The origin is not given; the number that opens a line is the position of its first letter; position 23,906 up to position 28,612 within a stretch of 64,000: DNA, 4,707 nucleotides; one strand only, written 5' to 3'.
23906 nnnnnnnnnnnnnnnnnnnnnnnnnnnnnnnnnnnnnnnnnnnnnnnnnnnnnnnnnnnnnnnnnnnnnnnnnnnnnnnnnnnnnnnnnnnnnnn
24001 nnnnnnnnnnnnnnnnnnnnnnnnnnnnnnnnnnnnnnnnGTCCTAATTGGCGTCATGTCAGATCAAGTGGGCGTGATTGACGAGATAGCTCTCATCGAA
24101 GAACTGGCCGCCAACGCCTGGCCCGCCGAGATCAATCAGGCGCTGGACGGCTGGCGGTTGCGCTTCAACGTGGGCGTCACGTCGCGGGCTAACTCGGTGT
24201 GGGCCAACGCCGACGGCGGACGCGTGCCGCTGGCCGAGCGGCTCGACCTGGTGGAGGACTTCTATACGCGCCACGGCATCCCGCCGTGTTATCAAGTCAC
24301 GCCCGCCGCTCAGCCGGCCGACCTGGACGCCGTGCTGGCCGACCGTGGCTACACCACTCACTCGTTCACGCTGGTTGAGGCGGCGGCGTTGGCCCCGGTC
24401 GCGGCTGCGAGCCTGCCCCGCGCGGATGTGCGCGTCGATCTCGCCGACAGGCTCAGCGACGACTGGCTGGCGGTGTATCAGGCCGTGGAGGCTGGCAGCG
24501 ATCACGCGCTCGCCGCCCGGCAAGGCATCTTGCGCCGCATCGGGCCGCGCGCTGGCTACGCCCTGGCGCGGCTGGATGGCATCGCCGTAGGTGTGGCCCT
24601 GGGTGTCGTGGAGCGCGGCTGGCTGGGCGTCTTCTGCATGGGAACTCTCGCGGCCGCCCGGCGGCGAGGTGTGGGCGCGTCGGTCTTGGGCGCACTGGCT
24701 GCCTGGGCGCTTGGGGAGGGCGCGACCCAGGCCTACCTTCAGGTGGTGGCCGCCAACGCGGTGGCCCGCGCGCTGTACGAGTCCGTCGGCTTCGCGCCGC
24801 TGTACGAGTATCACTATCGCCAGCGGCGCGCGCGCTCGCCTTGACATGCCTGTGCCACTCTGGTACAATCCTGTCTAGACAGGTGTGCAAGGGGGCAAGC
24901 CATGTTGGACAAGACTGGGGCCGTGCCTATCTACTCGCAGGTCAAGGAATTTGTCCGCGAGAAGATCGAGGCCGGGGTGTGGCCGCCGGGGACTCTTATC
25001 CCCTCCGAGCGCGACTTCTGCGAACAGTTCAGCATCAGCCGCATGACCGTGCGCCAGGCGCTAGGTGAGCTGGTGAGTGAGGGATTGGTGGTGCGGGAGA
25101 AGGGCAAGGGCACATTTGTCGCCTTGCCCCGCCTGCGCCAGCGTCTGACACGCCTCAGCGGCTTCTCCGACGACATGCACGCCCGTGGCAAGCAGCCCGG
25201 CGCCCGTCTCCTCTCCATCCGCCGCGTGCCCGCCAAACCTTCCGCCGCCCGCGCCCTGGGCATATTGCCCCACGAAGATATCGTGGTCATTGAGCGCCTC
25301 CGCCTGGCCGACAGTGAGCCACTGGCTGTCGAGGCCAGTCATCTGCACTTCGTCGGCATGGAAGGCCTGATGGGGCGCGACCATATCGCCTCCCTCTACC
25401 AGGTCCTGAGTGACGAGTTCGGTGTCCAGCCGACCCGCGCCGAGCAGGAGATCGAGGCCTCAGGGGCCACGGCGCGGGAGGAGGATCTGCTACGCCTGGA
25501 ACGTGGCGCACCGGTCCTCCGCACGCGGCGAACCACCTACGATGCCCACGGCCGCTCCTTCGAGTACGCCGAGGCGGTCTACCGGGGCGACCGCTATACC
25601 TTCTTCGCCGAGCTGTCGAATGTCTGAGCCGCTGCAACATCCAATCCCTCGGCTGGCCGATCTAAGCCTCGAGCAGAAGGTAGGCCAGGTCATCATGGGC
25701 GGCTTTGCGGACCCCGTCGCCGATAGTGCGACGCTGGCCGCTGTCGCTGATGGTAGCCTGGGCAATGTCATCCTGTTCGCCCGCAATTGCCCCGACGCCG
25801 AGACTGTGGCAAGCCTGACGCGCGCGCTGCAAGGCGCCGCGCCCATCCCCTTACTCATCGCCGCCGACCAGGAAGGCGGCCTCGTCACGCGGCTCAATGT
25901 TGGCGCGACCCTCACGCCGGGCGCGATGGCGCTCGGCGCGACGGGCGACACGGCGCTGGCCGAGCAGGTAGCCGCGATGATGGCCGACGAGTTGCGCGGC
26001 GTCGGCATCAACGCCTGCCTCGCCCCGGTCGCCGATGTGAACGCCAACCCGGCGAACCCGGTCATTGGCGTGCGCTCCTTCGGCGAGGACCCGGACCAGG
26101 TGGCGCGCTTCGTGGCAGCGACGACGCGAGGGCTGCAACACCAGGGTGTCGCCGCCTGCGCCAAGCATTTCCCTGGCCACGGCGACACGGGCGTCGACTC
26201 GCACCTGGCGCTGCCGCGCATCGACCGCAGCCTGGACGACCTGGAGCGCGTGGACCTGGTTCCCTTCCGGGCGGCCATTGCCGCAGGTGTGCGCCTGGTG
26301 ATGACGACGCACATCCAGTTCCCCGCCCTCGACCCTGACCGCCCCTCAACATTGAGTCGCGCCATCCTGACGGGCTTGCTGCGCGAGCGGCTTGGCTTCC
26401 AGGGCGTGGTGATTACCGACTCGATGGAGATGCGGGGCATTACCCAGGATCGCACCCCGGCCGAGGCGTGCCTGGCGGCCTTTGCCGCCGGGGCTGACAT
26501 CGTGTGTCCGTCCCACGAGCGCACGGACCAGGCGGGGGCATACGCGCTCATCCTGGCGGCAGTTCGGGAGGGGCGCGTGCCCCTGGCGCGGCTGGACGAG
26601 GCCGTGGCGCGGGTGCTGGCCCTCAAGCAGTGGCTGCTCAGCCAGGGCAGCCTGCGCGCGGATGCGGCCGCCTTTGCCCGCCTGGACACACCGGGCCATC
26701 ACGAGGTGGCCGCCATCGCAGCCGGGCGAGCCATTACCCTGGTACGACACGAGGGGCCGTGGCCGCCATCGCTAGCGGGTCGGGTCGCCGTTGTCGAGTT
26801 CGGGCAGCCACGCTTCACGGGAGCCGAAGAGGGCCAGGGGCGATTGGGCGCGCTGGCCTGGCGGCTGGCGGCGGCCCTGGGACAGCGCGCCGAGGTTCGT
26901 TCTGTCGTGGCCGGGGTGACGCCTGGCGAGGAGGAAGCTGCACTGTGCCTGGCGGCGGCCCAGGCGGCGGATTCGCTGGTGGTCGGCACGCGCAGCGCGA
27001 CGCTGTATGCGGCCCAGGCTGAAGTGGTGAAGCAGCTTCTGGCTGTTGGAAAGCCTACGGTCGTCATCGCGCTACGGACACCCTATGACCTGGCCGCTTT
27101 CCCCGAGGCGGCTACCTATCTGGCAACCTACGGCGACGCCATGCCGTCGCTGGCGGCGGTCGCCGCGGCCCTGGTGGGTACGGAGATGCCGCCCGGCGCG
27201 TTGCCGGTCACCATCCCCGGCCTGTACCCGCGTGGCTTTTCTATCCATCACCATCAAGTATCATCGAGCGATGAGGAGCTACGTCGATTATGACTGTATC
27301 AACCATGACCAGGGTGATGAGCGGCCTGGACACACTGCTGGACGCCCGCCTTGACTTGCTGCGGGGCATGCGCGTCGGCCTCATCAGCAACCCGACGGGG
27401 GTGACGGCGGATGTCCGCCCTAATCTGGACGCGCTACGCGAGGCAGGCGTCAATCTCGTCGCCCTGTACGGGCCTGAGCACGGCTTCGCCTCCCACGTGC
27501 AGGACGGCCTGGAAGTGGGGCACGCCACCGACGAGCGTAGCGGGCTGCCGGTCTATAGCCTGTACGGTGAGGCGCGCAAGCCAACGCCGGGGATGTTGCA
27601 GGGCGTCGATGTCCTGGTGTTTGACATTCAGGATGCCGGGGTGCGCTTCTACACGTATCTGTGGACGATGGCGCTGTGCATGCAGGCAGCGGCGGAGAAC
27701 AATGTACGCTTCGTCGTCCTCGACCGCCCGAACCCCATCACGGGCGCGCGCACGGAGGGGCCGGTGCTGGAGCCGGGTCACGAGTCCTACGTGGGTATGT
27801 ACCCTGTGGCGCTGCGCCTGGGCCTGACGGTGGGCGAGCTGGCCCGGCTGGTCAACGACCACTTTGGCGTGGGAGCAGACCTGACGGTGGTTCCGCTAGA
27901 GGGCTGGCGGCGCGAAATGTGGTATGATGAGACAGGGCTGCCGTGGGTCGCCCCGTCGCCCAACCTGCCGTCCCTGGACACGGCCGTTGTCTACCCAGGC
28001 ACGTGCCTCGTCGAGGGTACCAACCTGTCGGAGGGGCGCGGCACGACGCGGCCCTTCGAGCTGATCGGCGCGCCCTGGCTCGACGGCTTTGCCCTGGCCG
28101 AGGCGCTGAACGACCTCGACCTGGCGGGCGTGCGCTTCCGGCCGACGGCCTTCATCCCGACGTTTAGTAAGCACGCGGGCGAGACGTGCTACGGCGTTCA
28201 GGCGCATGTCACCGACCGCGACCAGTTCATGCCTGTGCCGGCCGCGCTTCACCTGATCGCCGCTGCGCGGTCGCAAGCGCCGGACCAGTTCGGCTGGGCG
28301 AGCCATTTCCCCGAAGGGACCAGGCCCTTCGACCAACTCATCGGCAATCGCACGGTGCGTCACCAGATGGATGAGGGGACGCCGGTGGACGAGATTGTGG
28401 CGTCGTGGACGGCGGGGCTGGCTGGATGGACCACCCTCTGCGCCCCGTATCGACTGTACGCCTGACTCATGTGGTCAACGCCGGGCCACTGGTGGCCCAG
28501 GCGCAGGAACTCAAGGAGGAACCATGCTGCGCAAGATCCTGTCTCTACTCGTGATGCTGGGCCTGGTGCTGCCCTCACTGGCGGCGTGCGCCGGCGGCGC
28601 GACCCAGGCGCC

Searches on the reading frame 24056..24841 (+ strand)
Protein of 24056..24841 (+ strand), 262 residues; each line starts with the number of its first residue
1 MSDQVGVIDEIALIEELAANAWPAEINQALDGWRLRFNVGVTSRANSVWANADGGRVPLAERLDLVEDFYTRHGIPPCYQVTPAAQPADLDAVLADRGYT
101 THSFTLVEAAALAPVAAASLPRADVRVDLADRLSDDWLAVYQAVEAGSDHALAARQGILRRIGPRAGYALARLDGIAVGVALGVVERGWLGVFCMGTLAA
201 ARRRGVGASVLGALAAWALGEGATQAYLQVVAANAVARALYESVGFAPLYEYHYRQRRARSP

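Call 20: search_protein_families(library=pfam, proteins=[window:24056-24841:+], max_evalue=0.001)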
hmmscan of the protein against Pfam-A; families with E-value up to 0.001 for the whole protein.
window:24056-24841:+ (262 aa): 4 families
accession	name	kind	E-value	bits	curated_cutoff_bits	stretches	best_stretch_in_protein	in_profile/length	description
PF24553.2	Rv0428c_C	-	4.5e-24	85.8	27.2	1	10-254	3-223/224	Probable histone acetyltransferase Rv0428c C-terminal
PF00583.31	Acetyltransf_1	-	1.3e-10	42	20.7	1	161-246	28-116/116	Acetyltransferase (GNAT) family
PF13508.13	Acetyltransf_7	-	3.9e-06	27.6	27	1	169-247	6-83/84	Acetyltransferase (GNAT) domain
PF08445.16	FR47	-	2.1e-05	24.8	22.1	1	193-249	25-80/86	FR47-like protein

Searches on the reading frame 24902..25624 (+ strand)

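Call 20: search_protein_families(library=pfam, proteins=[window:24902-25624:+], max_evalue=0.001)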
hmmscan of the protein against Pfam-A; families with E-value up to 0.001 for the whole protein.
window:24902-25624:+ (241 aa): 4 families
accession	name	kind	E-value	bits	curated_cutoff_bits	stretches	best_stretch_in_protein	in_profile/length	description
PF07702.18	UTRA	-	3.5e-38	131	23.8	1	94-232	1-140/141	UTRA domain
PF00392.27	GntR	-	6e-22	77.5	27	1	11-73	2-64/64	Bacterial regulatory proteins, gntR family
PF08220.18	HTH_DeoR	-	0.00011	22.3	21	0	38-68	19-49/57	DeoR-like helix-turn-helix domain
PF14502.12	HTH_41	-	0.00018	21.3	25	1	33-72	6-47/48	Helix-turn-helix domain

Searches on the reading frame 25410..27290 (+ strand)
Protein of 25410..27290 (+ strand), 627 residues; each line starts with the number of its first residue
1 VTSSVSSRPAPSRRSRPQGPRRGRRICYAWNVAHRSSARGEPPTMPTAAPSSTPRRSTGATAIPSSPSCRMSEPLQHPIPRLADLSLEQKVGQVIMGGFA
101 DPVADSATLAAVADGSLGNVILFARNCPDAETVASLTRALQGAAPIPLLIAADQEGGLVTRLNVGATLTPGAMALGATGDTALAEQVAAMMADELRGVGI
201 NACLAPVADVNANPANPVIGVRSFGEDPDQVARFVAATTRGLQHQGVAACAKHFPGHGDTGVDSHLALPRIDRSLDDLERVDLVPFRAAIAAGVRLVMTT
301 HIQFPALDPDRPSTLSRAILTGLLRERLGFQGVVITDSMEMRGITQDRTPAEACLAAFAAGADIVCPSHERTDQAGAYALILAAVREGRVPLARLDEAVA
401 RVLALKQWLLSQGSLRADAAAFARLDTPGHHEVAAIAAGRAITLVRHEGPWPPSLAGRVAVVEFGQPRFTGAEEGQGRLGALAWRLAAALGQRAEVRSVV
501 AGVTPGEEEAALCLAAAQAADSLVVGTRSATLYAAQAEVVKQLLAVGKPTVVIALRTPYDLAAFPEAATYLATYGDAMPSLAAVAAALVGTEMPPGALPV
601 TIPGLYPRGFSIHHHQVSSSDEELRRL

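Call 20: search_protein_families(library=pfam, proteins=[window:25410-27290:+], max_evalue=0.001)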
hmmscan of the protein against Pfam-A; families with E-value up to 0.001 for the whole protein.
window:25410-27290:+ (627 aa): 2 families
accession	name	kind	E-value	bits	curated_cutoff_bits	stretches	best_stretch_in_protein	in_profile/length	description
PF00933.27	Glyco_hydro_3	-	3.6e-89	299.8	27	1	87-404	2-315/316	Glycosyl hydrolase family 3 N terminal domain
PF01915.27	Glyco_hydro_3_C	-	3.2e-07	31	31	1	511-603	89-170/200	Glycosyl hydrolase family 3 C-terminal domain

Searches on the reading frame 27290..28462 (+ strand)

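Call 20: search_protein_families(library=pfam, proteins=[window:27290-28462:+], max_evalue=0.001)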
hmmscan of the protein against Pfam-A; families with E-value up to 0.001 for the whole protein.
window:27290-28462:+ (391 aa): 2 families
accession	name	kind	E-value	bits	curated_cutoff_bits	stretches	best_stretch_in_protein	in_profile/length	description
PF07075.17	NamZ_N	-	2.2e-85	285.6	26.9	1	29-229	1-202/203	Exo-beta-N-acetylmuramidase NamZ, N-terminal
PF20732.2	NamZ_C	-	1.7e-55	188.4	25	1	234-390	2-152/152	Exo-beta-N-acetylmuramidase NamZ, C-terminal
